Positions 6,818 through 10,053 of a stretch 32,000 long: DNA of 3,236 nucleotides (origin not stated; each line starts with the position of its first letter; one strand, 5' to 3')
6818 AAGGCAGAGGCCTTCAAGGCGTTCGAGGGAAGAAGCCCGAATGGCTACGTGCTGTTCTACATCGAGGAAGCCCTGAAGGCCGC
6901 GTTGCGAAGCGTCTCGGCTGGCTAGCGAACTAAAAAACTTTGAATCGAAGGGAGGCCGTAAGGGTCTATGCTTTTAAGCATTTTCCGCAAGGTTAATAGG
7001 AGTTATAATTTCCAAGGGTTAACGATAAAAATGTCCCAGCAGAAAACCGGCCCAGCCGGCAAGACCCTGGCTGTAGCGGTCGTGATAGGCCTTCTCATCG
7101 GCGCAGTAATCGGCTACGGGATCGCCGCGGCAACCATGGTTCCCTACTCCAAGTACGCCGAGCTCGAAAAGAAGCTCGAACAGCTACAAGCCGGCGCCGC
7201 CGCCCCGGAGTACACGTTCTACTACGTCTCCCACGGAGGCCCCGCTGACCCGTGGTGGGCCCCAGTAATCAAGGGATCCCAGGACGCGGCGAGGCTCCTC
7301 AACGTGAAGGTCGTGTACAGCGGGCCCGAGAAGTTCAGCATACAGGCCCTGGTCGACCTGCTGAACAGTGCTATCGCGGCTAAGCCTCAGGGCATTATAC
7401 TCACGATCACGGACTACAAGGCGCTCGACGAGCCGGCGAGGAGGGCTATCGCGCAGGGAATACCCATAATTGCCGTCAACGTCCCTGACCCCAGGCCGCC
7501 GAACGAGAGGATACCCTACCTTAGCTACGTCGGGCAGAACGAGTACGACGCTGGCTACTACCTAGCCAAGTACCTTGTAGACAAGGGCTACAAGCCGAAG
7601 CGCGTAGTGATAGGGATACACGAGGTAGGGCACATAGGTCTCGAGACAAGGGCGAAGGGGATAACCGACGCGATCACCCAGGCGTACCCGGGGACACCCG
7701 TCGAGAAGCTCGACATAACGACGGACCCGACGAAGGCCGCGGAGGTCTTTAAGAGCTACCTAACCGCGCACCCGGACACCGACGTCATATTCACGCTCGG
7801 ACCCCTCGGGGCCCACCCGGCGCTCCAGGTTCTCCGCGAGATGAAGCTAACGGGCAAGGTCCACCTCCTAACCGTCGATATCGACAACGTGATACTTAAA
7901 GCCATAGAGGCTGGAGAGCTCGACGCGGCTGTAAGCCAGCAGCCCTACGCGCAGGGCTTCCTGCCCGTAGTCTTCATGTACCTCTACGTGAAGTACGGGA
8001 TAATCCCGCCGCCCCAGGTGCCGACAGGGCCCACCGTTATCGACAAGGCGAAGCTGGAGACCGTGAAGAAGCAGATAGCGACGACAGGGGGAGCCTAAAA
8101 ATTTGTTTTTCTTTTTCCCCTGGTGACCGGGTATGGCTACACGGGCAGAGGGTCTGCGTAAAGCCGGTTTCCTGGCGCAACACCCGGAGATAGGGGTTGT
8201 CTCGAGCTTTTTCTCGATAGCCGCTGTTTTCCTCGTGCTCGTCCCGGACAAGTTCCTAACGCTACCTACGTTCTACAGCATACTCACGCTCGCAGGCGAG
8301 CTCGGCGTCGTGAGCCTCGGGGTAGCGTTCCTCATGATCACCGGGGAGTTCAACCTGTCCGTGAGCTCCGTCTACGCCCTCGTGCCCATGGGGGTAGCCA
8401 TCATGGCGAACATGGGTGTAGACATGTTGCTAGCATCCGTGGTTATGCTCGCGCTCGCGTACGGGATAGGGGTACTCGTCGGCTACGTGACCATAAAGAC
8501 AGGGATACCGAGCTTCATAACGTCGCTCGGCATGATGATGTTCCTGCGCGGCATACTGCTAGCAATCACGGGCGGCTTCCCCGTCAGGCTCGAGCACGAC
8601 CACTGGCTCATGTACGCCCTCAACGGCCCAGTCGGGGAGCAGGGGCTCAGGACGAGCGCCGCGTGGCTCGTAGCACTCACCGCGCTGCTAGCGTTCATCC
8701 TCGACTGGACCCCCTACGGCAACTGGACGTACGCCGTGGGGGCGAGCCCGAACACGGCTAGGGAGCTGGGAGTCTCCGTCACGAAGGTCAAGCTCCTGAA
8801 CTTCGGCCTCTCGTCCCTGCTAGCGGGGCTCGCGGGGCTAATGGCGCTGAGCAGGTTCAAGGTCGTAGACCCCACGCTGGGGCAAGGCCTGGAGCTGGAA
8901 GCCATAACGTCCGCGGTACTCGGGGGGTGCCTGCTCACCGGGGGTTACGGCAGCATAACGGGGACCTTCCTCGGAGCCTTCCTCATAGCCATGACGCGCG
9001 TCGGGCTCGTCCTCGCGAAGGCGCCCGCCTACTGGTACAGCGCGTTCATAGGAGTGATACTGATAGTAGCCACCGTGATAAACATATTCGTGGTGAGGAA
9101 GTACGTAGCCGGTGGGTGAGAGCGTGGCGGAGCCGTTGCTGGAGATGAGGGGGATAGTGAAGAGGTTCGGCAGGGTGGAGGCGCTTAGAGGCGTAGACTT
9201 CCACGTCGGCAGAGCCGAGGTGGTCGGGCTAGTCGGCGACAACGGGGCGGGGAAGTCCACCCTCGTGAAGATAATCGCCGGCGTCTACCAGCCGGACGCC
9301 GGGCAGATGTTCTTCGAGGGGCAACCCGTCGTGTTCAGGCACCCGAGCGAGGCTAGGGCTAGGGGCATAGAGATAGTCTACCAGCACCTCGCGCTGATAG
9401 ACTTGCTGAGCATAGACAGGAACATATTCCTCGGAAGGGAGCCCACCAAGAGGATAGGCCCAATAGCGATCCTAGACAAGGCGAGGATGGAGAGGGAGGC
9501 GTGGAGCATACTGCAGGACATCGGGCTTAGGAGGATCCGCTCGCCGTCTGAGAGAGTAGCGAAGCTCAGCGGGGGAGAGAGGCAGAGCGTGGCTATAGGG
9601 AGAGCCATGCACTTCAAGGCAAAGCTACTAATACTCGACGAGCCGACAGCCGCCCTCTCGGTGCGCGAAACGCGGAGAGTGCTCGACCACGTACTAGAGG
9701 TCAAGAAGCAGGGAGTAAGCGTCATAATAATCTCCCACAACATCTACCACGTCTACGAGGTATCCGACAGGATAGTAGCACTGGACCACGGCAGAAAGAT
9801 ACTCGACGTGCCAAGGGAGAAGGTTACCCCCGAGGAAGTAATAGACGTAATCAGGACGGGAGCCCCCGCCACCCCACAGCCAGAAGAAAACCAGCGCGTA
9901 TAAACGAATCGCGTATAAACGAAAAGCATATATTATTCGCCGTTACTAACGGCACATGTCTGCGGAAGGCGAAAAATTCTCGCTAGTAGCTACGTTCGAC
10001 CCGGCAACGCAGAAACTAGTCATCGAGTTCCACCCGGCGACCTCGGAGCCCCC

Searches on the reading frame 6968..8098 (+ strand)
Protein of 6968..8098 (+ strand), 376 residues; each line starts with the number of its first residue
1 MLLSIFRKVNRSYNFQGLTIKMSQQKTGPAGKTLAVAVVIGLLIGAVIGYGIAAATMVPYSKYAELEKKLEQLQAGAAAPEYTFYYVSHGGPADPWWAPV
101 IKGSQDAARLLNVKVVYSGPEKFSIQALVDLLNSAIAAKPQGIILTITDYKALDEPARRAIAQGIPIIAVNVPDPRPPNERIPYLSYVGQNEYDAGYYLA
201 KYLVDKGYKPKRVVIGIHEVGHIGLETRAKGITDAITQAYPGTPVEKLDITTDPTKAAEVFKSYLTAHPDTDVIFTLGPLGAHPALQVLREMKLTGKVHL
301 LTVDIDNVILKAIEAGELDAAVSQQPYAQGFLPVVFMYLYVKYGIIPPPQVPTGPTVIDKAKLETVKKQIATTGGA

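Call 5: search_protein_families(library=pfam, proteins=[window:6968-8098:+], max_evalue=0.01)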
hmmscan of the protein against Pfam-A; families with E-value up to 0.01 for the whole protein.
window:6968-8098:+ (376 aa): 2 families
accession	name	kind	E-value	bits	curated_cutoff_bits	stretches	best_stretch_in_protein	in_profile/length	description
PF13407.12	Peripla_BP_4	-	5.8e-47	160.8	35.1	1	92-342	8-255/258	Periplasmic binding protein domain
PF00532.27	Peripla_BP_1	-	7.9e-08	32.5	22.2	1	93-289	12-201/281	Periplasmic binding proteins and sugar binding domain of LacI family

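Call 61: search_solved_structures(query=window:6968-8098:+, max_evalue=0.00001)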
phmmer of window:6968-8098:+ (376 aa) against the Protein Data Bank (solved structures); distinct sequences matched with E-value up to 0.00001: 34.
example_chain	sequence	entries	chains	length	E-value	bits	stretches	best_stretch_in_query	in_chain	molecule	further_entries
4ru1_A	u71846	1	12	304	9.3e-29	104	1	75-368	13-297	Monosaccharide ABC transporter substrate-binding protein, CUT2 family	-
3rot_A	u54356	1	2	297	2.4e-28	102.6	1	84-347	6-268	ABC sugar transporter, periplasmic sugar binding protein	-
3c6q_B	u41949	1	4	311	4.7e-25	91.8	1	91-345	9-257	Sugar ABC transporter, periplasmic sugar-binding protein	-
2qvc_A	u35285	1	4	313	8.9e-25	90.9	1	91-345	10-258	Sugar ABC transporter, periplasmic sugar-binding protein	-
2h3h_A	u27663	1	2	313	9e-25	90.9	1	91-345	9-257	Sugar ABC transporter, periplasmic sugar-binding protein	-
7x0g_A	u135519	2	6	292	4.4e-24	88.6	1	81-360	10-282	CbpA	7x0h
6sw4_A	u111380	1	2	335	9.9e-20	74.3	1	75-341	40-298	Arabinose binding protein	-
3g1w_A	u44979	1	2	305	1.4e-18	70.5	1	95-350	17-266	Sugar ABC transporter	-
4rxt_A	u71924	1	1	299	1.6e-18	70.3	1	96-367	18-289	Sugar ABC transporter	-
6gq0_A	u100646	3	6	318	9.2e-18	67.8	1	83-345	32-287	Putative sugar binding protein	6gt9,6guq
5hqj_A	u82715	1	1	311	4.3e-16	62.3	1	94-364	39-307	Periplasmic binding protein/LacI transcriptional regulator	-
5dkv_A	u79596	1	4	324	5.6e-16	62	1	92-363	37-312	ABC transporter substrate binding protein (Ribose)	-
3brs_A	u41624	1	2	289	7.4e-13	51.7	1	94-360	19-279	Periplasmic binding protein/LacI transcriptional regulator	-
4kq9_A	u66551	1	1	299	2.9e-12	49.8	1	124-365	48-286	Ribose ABC transporter, substrate binding protein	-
5dte_A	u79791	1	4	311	1.5e-11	47.4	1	97-361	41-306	Monosaccharide-transporting ATPase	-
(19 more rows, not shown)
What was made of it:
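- Its neighbour is a CUT2 monosaccharide-type transporter (calls 5, 61).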

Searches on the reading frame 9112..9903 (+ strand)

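Call 5: search_protein_families(library=pfam, proteins=[window:9112-9903:+], max_evalue=0.01)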
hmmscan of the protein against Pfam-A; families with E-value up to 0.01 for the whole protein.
window:9112-9903:+ (263 aa): 7 families
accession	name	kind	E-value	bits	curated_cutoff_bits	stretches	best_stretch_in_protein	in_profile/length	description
PF00005.33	ABC_tran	-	2.8e-31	109.4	25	1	25-180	1-137/137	ABC transporter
PF13304.12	AAA_21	-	1.1e-08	35.9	27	1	38-67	2-33/304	AAA domain, putative AbiEii toxin, Type IV TA system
PF02463.25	SMC_N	-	1.5e-05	25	40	1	37-224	26-211/220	RecF/RecN/SMC N terminal domain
PF09818.15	ABC_ATPase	-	2.5e-05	23.9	23.2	0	152-225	158-247/283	P-loop domain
PF03308.22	MeaB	-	0.00079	18.9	23.1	1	24-55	22-53/273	Methylmalonyl Co-A mutase-associated GTPase MeaB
PF13555.12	AAA_29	-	0.0015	18.7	27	1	27-55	14-42/61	P-loop containing region of AAA domain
PF13604.12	AAA_30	-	0.0069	16.6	27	0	34-71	17-47/191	AAA domain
